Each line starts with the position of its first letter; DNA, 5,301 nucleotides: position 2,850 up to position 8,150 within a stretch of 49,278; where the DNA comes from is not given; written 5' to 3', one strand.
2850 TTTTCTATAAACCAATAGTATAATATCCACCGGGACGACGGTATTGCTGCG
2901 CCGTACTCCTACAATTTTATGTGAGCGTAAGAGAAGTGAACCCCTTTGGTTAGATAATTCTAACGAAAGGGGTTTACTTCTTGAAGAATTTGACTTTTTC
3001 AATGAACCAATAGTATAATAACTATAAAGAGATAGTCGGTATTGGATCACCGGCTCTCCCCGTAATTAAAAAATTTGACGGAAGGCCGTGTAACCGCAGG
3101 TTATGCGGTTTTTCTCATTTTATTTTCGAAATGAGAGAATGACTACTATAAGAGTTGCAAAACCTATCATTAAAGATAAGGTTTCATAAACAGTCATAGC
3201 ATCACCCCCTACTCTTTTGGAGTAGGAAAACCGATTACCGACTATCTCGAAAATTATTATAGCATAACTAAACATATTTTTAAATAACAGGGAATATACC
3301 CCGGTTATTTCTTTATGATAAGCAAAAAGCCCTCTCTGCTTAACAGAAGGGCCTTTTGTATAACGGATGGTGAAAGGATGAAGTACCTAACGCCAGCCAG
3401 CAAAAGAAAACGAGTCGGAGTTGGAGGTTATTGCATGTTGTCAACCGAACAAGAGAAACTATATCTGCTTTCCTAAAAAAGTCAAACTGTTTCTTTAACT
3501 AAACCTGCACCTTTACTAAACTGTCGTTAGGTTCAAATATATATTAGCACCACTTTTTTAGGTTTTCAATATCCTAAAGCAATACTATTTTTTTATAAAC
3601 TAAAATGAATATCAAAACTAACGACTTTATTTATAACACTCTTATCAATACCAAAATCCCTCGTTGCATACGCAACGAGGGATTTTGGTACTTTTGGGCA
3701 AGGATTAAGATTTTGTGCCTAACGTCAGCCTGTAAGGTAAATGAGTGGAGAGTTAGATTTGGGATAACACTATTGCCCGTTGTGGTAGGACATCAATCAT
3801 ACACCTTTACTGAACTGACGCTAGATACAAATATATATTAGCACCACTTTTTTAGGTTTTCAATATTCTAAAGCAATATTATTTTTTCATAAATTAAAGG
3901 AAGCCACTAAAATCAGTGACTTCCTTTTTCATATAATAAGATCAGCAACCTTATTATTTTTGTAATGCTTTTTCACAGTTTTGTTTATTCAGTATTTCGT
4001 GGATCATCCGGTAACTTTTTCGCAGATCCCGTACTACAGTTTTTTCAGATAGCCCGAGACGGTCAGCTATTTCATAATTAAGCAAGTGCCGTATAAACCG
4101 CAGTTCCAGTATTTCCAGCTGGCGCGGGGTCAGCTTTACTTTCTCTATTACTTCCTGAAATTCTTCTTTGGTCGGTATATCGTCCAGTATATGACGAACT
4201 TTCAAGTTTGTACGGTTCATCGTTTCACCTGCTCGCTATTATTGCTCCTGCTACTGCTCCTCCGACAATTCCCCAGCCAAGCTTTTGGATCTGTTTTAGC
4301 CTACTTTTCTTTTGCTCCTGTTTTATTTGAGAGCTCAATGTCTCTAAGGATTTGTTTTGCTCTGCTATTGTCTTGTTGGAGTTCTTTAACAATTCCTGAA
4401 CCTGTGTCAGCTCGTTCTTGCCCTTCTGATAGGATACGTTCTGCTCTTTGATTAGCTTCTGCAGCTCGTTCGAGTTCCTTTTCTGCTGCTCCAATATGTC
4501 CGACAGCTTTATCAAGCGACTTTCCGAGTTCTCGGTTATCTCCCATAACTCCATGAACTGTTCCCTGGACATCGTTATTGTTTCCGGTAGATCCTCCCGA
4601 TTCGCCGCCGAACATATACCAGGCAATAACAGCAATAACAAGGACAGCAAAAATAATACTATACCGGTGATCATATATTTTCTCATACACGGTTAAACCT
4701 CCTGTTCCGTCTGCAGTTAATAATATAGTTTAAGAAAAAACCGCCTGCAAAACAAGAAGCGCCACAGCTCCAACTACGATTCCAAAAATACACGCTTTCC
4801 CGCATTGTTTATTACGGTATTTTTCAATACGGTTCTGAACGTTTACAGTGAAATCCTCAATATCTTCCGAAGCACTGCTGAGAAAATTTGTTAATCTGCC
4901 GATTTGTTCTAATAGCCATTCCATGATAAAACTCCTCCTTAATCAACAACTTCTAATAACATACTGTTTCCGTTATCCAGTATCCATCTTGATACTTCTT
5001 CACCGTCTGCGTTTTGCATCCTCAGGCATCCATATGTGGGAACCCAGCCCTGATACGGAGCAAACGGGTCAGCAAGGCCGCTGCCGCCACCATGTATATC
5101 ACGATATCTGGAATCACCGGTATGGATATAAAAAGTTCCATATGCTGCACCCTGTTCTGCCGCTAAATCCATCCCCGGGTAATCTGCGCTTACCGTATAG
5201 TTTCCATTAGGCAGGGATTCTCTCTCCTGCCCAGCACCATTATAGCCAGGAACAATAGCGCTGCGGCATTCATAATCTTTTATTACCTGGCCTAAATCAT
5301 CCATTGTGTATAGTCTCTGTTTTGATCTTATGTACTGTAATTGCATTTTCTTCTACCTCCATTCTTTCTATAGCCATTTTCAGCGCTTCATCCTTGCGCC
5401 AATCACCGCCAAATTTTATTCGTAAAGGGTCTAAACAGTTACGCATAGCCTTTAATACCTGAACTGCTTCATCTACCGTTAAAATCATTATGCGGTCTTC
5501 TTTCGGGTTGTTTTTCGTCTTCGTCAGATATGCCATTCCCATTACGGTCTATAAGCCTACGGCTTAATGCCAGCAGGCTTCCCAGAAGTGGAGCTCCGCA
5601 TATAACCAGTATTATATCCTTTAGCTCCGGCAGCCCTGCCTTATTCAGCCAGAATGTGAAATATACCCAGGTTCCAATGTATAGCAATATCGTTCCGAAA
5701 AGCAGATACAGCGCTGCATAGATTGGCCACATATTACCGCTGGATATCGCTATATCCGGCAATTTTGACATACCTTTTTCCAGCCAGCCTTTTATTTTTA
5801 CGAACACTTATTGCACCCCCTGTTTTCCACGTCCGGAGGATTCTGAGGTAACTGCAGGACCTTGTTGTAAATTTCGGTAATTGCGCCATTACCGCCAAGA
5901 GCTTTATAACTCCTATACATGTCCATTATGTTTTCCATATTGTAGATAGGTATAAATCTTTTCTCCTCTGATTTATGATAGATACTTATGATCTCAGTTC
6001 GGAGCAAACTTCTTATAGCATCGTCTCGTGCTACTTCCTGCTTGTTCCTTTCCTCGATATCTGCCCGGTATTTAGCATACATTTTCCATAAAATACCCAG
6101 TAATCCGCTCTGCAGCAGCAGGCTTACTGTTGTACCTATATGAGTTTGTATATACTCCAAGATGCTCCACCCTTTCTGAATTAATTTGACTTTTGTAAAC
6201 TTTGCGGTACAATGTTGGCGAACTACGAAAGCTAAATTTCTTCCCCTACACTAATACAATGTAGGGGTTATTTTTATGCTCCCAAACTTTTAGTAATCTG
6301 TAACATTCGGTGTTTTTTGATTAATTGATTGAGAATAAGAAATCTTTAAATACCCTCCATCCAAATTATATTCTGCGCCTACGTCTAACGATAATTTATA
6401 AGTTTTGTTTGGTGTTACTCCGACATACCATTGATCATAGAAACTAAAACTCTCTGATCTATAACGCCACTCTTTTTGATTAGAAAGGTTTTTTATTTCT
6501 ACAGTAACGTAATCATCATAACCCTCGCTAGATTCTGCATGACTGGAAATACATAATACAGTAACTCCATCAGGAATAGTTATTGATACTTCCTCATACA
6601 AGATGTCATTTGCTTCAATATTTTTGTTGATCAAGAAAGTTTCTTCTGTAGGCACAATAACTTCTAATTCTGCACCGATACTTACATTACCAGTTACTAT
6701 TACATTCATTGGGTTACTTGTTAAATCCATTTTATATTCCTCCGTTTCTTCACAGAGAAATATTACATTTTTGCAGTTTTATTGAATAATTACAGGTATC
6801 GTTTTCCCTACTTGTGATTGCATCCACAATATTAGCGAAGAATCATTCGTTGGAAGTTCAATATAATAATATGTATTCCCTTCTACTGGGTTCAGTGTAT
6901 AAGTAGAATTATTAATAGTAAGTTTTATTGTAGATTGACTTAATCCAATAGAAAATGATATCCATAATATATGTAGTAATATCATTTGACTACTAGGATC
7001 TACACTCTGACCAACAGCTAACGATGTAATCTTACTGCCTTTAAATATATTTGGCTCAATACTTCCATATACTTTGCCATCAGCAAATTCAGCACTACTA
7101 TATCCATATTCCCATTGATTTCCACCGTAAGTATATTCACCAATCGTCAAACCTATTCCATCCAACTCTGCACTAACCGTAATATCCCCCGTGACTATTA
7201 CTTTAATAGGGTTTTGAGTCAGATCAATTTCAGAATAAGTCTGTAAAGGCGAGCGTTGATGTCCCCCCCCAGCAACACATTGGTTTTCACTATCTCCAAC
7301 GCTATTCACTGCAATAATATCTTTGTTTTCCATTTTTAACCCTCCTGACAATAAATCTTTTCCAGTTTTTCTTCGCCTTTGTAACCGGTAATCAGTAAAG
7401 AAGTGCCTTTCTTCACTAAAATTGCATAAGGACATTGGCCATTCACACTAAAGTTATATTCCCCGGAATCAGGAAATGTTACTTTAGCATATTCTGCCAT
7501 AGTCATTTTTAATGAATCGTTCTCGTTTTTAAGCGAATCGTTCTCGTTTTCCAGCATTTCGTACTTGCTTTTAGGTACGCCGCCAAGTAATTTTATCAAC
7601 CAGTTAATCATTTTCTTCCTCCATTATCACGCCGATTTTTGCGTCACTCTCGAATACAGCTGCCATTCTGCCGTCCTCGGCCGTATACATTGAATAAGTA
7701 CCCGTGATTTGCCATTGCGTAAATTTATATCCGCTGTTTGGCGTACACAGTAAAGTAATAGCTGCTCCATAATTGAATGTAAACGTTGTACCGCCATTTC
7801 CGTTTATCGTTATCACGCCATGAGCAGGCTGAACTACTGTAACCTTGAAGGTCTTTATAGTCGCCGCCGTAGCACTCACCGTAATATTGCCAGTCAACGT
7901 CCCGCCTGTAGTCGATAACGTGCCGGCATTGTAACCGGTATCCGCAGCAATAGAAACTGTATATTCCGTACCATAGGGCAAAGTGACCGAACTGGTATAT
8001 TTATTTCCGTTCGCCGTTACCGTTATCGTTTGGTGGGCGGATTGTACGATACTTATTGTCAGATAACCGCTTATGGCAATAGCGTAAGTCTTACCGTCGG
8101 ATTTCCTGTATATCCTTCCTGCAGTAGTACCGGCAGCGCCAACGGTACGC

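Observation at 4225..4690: Two almost completely overlapping same-strand ORFs (129 aa and 153 aa) both encoding membrane-anchored coiled-coil proteins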

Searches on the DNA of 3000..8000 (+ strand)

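Call 5: search_dna_similar(query=window:3000-8000:+, collection=phages, mode=distant, max_rows=20)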
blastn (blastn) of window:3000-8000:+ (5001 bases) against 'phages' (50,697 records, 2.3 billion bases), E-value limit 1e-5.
No match.

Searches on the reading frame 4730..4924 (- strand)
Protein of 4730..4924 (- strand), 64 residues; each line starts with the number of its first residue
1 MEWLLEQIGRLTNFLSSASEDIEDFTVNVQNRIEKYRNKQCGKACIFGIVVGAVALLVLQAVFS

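Call 3: search_protein_families(library=phrogs, proteins=[window:4730-4924:-], max_evalue=0.1)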
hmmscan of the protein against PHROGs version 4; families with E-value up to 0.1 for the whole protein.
window:4730-4924:- (64 aa): 1 family
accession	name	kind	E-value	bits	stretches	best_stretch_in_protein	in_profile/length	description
phrog_26629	-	unknown function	0.02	15.7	1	11-62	73-124/158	-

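Call 4: search_protein_families(library=pfam, proteins=[window:4730-4924:-], max_evalue=0.1)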
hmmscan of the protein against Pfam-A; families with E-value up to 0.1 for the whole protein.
window:4730-4924:- (64 aa): 0 families

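Call 84: search_protein_families(library=ncbifam, proteins=[window:4730-4924:-], max_evalue=0.05)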
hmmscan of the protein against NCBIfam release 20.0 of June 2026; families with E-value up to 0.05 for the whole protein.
window:4730-4924:- (64 aa): 0 families

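Call 85: search_protein_families(library=padloc, proteins=[window:4730-4924:-], max_evalue=0.01)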
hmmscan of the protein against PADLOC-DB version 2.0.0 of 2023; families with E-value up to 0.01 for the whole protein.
window:4730-4924:- (64 aa): 0 families

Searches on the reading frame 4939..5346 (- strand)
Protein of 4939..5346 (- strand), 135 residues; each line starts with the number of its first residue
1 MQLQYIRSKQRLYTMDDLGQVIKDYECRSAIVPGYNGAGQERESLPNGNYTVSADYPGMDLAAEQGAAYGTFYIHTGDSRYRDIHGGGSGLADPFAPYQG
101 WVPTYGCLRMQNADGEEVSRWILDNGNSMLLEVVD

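Call 3: search_protein_families(library=phrogs, proteins=[window:4939-5346:-], max_evalue=0.1)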
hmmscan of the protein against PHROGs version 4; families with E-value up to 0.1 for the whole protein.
window:4939-5346:- (135 aa): 0 families

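Call 4: search_protein_families(library=pfam, proteins=[window:4939-5346:-], max_evalue=0.1)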
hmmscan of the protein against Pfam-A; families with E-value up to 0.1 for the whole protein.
window:4939-5346:- (135 aa): 1 family
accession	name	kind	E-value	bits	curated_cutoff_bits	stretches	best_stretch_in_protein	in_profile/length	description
PF03734.19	YkuD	-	1e-06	29.8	23.4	1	8-124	9-140/146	L,D-transpeptidase catalytic domain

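Call 84: search_protein_families(library=ncbifam, proteins=[window:4939-5346:-], max_evalue=0.05)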
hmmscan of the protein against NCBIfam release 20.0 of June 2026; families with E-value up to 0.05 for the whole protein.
window:4939-5346:- (135 aa): 0 families

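Call 85: search_protein_families(library=padloc, proteins=[window:4939-5346:-], max_evalue=0.01)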
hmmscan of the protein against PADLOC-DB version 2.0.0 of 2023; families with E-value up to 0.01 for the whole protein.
window:4939-5346:- (135 aa): 0 families

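Call 90: search_solved_structures(query=window:4939-5346:-, max_evalue=0.01)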
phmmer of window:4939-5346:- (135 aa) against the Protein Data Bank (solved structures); distinct sequences matched with E-value up to 0.01: 0.

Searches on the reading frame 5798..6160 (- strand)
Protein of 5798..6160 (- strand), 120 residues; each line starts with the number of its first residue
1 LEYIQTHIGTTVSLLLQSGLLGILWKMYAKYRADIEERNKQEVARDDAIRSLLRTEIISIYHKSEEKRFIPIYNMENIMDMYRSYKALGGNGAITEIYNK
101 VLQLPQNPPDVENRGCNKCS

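Call 3: search_protein_families(library=phrogs, proteins=[window:5798-6160:-], max_evalue=0.1)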
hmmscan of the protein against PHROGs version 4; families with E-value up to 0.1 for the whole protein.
window:5798-6160:- (120 aa): 3 families
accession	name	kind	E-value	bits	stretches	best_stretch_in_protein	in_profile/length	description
phrog_4105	-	unknown function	7.6e-21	75.3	1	19-108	11-100/103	-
phrog_4257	-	unknown function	5.7e-09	37.3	1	35-105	62-132/138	-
phrog_9120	-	unknown function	0.067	14.2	0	16-63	25-71/127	-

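Call 4: search_protein_families(library=pfam, proteins=[window:5798-6160:-], max_evalue=0.1)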
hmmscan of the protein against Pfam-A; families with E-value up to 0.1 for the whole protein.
window:5798-6160:- (120 aa): 0 families

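Call 84: search_protein_families(library=ncbifam, proteins=[window:5798-6160:-], max_evalue=0.05)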
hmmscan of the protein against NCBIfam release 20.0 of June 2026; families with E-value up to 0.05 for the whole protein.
window:5798-6160:- (120 aa): 1 family
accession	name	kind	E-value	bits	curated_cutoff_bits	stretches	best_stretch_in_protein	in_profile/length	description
NF011179.0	PRK14584.1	equivalog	0.032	14.3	180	1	19-60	74-117/153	poly-beta-1,6-N-acetyl-D-glucosamine biosynthesis protein PgaD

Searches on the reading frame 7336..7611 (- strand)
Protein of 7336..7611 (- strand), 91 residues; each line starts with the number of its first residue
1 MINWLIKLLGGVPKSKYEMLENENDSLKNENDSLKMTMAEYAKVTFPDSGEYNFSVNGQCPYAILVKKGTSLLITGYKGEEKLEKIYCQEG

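Call 19: search_protein_families(library=pfam, proteins=[window:7336-7611:-], max_evalue=0.01)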
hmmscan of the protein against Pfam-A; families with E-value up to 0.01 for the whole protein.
window:7336-7611:- (91 aa): 1 family
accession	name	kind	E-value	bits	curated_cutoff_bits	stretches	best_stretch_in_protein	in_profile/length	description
PF02183.23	HALZ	-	0.00051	20.6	28.1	1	14-35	11-32/43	Homeobox associated leucine zipper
